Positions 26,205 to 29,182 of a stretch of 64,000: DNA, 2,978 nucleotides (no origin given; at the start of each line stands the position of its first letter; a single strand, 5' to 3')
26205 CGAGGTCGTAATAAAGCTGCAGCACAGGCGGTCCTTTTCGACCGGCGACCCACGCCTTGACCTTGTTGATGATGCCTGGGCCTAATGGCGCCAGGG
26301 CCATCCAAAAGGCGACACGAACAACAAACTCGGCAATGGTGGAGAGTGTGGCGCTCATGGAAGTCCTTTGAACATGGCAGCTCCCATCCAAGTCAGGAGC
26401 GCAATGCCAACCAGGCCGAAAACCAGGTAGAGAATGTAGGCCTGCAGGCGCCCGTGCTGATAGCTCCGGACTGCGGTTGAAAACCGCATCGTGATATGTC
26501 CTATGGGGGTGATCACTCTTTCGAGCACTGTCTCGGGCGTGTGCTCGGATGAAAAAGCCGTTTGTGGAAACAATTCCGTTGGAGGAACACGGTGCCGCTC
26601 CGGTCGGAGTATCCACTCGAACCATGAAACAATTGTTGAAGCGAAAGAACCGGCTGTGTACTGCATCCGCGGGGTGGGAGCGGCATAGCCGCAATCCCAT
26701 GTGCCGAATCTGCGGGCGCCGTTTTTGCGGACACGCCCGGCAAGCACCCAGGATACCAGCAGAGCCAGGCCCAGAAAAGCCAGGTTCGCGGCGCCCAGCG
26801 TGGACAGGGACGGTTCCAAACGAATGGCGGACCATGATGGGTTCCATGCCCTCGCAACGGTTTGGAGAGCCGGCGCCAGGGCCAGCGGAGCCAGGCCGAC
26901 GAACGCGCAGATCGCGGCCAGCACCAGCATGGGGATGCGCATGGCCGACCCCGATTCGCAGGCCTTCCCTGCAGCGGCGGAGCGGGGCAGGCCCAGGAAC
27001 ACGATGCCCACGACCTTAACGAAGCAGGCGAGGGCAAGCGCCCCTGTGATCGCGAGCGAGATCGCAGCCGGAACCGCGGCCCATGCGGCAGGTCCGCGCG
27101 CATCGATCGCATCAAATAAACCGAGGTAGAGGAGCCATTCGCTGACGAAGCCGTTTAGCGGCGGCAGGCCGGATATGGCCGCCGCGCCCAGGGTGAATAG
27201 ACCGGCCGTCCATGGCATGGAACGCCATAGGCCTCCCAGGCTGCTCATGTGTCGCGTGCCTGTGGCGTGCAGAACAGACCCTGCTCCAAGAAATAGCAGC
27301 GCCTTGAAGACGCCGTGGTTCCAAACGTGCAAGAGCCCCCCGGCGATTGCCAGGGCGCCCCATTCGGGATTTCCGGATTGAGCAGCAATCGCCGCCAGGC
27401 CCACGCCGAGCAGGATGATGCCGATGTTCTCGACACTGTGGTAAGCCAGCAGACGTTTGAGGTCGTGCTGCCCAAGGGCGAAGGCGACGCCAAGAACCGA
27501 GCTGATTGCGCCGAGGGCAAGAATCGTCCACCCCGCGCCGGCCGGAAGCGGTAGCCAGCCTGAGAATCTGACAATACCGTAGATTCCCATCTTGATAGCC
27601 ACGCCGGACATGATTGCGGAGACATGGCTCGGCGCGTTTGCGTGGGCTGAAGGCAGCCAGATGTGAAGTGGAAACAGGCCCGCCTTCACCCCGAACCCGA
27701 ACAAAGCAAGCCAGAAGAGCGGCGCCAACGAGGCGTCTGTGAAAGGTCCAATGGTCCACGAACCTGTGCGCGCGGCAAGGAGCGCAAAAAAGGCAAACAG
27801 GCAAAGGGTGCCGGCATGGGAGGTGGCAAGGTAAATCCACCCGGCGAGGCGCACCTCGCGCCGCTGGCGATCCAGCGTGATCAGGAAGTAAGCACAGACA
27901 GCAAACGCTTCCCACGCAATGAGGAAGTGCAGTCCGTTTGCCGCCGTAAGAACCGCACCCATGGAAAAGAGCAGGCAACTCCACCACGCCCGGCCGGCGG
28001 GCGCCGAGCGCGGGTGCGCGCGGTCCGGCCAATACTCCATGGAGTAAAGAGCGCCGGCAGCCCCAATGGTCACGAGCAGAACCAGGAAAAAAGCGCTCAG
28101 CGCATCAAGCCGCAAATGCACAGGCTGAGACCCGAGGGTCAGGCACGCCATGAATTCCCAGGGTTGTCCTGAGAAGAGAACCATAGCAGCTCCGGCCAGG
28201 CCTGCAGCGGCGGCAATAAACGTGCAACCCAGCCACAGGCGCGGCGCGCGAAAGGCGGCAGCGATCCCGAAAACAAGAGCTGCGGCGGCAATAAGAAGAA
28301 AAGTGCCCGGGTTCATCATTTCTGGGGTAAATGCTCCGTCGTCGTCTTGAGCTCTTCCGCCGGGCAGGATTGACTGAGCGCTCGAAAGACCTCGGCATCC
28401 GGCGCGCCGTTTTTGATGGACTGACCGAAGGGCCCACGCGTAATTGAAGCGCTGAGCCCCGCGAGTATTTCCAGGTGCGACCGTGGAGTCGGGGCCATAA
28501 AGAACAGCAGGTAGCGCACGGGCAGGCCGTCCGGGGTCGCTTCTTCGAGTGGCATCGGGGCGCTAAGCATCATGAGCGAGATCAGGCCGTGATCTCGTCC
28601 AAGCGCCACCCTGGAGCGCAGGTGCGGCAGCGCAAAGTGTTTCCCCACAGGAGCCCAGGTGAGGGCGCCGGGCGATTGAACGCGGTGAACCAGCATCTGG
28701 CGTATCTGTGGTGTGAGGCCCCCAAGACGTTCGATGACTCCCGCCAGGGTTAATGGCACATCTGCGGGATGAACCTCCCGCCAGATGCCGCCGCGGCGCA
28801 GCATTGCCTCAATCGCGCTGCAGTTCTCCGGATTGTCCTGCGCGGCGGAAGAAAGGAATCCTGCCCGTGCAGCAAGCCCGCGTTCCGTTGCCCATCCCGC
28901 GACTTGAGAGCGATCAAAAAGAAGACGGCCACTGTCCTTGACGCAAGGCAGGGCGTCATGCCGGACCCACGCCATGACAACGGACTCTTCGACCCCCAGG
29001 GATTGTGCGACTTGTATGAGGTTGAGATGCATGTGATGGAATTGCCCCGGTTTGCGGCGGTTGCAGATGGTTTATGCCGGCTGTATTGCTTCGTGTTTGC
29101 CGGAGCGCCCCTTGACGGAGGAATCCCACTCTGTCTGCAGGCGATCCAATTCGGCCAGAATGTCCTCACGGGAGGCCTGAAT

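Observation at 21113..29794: Eight-gene, translationally coupled operon for a hydrogenase-4-like (Ehr-type) membrane complex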

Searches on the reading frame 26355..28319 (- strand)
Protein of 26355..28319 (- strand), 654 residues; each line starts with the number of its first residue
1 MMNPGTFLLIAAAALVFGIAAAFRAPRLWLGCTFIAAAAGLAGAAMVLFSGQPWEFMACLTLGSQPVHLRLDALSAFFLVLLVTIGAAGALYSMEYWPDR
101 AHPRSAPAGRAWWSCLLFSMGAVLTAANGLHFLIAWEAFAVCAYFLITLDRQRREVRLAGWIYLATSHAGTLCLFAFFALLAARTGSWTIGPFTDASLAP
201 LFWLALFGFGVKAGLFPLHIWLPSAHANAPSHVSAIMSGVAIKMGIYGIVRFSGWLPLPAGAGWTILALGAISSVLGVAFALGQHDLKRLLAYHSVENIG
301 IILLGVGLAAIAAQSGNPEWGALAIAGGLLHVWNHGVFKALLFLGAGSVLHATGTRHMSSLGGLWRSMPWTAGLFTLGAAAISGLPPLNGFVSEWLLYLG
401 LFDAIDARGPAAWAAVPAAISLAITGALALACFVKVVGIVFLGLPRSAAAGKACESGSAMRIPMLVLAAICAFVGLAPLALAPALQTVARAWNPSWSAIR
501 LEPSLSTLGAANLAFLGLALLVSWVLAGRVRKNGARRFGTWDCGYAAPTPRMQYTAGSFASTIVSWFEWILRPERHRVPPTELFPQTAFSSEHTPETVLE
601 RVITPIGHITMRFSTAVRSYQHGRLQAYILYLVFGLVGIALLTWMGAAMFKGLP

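Call 4: search_protein_families(library=pfam, proteins=[window:26355-28319:-], max_evalue=0.01)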
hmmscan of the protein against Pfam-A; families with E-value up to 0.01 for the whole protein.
window:26355-28319:- (654 aa): 2 families
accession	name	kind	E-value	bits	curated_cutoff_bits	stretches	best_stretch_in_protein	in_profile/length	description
PF00361.26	Proton_antipo_M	-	7.3e-47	160.4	21.5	1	128-402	3-276/294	NADH:quinone oxidoreductase/Mrp antiporter, TM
PF00662.26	Proton_antipo_N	-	0.00076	19.8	24.5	1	66-96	10-40/51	NADH-Ubiquinone oxidoreductase (complex I), chain 5 N-terminus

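Call 5: search_protein_families(library=ncbifam, proteins=[window:26355-28319:-], max_evalue=0.01)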
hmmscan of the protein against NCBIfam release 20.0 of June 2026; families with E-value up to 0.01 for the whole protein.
window:26355-28319:- (654 aa): 74 families (the best 25 are shown)
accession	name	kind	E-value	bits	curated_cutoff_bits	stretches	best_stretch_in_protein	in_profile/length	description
NF005086.0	PRK06521.1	equivalog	3.1e-164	548.1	667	1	8-639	16-663/669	hydrogenase 4 subunit B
NF006418.0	PRK08667.1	equivalog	1.7e-127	426.6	794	1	7-641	11-638/644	hydrogenase membrane subunit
NF006240.0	PRK08376.1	subfamily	7.4e-70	236.3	662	1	69-482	86-496/521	putative monovalent cation/H+ antiporter subunit D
NF005958.0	PRK08042.1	equivalog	5.3e-69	233.6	727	1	10-586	15-578/608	formate hydrogenlyase subunit 3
NF009310.0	PRK12668.1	equivalog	3.4e-65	221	564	1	10-519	14-473/584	Na(+)/H(+) antiporter subunit D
NF006419.0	PRK08668.1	equivalog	1.6e-59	202.3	617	1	44-528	40-517/613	NADH dehydrogenase subunit M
NF009288.0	PRK12648.1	equivalog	7e-54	183.3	1104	1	66-491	69-485/954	monovalent cation/H+ antiporter subunit A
NF005097.0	PRK06525.1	equivalog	7.2e-53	180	430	1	6-470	8-467/480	hydrogenase 4 subunit D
NF005046.0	PRK06459.1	equivalog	1.9e-51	175.4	460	1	73-645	46-586/587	hydrogenase 4 subunit B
TIGR00940.1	2a6301s01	subfamily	1e-50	172.9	920.45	1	68-483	70-494/793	monovalent cation:proton antiporter subunit A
TIGR01972.1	NDH_I_M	subfamily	1.4e-50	172.4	263.8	1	14-486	13-476/486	NADH-quinone oxidoreductase subunit M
NF005044.0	PRK06458.1-4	equivalog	1.5e-50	172.5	610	1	68-477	69-478/531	hydrogenase 4 subunit F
NF009285.0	PRK12645.1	equivalog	5.7e-48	163.8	1028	1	68-486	73-501/804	Na+/H+ antiporter subunit A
NF009287.0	PRK12647.1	equivalog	7.3e-47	160.4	937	1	68-486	71-475/773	putative monovalent cation/H+ antiporter subunit A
NF009286.0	PRK12646.1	equivalog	1.8e-46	159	1063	1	67-407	72-421/800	DUF4040 family protein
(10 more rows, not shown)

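Call 60: search_solved_structures(query=window:26355-28319:-, max_evalue=1e-20, show_alignments=2)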
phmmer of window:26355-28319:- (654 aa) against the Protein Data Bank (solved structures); distinct sequences matched with E-value up to 1e-20: 41.
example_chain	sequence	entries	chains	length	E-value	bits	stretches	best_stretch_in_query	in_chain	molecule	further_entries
7z0s_C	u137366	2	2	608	1.4e-60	208.8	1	2-585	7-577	Formate hydrogenlyase subunit 3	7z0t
6cfw_H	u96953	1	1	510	3.9e-52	180.9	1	71-491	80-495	Monovalent cation/H+ antiporter subunit D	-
6z16_A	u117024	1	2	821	1.2e-39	139.6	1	71-485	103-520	Multisubunit Na+/H+ antiporter, A subunit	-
7qru_A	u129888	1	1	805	4.3e-36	127.9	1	70-407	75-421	Na+/H+ antiporter subunit A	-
7d3u_A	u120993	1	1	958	3e-31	111.9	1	10-491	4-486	Monovalent Na+/H+ antiporter subunit A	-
7qru_D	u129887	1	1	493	6.9e-30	107.4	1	116-479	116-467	Na+/H+ antiporter subunit D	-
6tjv_D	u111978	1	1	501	1.4e-26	96.4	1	121-483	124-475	NADH dehydrogenase subunit 4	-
7v2c_l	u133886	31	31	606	3e-26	95.4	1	57-447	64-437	NADH-ubiquinone oxidoreductase chain 5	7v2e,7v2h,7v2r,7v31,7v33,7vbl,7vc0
7v2d_l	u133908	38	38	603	3e-26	95.4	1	57-447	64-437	NADH-ubiquinone oxidoreductase chain 5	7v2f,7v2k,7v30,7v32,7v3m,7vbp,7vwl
7p61_M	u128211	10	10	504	3.4e-26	95.2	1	65-407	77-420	NADH dehydrogenase I subunit M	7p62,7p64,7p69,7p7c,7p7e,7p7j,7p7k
3rko_M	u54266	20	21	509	3.5e-26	95.1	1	65-407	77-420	NADH-QUINONE OXIDOREDUCTASE SUBUNIT M | NADH dehydrogenase I subunit M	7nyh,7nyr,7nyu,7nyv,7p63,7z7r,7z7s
5gpn_j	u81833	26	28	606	3.6e-26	95.1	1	54-448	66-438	NADH-ubiquinone oxidoreductase chain 5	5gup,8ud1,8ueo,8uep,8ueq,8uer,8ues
8qby_M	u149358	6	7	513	1.1e-25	93.5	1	196-437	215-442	NADH dehydrogenase subunit M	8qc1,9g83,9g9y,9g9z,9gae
6g2j_L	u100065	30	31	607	2e-25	92.7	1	67-446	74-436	NADH-ubiquinone oxidoreductase chain 5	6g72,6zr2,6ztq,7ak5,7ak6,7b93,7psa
8c2s_L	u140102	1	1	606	2e-25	92.6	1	67-446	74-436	NADH-ubiquinone oxidoreductase chain 5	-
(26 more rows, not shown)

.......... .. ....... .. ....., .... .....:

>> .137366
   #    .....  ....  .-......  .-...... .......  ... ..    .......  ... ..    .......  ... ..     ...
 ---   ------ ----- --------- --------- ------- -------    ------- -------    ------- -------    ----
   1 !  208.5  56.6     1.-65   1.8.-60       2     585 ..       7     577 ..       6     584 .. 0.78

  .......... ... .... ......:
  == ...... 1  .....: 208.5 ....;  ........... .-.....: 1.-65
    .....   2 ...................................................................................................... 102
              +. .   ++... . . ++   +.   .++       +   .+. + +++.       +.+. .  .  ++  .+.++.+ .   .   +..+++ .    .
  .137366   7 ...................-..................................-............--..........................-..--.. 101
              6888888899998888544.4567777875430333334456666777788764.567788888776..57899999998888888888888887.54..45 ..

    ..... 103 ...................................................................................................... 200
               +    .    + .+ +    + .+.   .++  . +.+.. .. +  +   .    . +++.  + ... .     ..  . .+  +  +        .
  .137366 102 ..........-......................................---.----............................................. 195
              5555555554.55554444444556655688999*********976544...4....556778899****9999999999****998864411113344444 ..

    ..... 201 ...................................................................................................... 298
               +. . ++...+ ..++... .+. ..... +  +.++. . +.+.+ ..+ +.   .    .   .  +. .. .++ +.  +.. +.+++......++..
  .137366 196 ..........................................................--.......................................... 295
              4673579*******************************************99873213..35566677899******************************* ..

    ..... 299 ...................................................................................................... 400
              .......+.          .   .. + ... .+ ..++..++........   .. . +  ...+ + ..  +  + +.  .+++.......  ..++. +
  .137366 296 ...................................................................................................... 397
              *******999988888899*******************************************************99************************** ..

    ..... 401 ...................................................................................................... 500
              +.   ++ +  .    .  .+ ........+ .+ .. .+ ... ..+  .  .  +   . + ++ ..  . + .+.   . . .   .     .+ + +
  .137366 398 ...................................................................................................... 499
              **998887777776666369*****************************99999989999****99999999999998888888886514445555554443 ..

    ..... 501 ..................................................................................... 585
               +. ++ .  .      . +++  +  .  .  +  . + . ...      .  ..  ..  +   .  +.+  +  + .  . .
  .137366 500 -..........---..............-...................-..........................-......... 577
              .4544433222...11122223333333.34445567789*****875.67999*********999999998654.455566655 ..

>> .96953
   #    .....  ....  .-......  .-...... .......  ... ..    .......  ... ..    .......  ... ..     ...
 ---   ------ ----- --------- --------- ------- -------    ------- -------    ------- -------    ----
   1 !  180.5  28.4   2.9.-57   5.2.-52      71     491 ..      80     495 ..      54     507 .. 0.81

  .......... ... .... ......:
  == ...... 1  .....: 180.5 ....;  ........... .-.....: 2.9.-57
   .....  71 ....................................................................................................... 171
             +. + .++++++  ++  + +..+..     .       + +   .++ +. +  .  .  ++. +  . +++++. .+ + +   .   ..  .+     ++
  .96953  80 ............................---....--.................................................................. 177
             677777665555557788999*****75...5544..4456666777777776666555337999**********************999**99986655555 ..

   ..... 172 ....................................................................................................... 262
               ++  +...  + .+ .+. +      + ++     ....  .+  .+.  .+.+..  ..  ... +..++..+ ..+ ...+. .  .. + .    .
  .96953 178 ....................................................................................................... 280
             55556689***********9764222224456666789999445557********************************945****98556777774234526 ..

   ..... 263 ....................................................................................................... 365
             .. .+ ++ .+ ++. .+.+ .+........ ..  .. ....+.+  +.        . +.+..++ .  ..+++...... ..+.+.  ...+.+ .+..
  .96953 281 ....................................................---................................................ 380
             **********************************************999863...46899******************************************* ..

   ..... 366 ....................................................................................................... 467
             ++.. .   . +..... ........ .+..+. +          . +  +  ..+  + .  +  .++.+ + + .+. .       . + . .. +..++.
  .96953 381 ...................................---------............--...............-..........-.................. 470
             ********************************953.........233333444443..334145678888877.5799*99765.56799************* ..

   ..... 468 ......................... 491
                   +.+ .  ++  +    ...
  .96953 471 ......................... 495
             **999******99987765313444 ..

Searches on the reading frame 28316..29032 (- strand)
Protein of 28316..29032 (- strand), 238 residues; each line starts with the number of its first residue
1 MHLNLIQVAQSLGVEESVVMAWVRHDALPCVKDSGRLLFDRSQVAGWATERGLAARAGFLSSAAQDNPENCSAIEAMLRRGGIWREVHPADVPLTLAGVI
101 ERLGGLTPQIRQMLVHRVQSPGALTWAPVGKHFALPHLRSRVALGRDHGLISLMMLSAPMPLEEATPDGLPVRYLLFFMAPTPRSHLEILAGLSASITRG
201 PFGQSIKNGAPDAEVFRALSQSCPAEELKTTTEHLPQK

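Call 4: search_protein_families(library=pfam, proteins=[window:28316-29032:-], max_evalue=0.01)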
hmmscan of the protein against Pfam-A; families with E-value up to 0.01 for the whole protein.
window:28316-29032:- (238 aa): 2 families
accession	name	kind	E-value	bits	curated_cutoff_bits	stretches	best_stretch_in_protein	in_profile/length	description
PF00359.27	PTS_EIIA_2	-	2.3e-07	31.3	27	1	130-221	56-143/144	Phosphoenolpyruvate-dependent sugar phosphotransferase system, EIIA 2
PF12728.13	HTH_17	-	7.8e-05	23.3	27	1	7-51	6-50/51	Helix-turn-helix domain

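Call 5: search_protein_families(library=ncbifam, proteins=[window:28316-29032:-], max_evalue=0.01)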
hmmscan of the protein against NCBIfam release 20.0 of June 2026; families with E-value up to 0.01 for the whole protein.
window:28316-29032:- (238 aa): 2 families
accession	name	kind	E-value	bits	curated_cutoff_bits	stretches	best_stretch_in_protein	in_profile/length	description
NF047737.1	antiphage_MADS1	equivalog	0.0023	18.1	80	1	3-47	4-48/49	methylation-associated defense system helix-turn-helix domain-containing protein MAD1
TIGR00848.1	fruA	subfamily_domain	0.0033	17.3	103.5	1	129-202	54-125/129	fructose PTS transporter subunit IIA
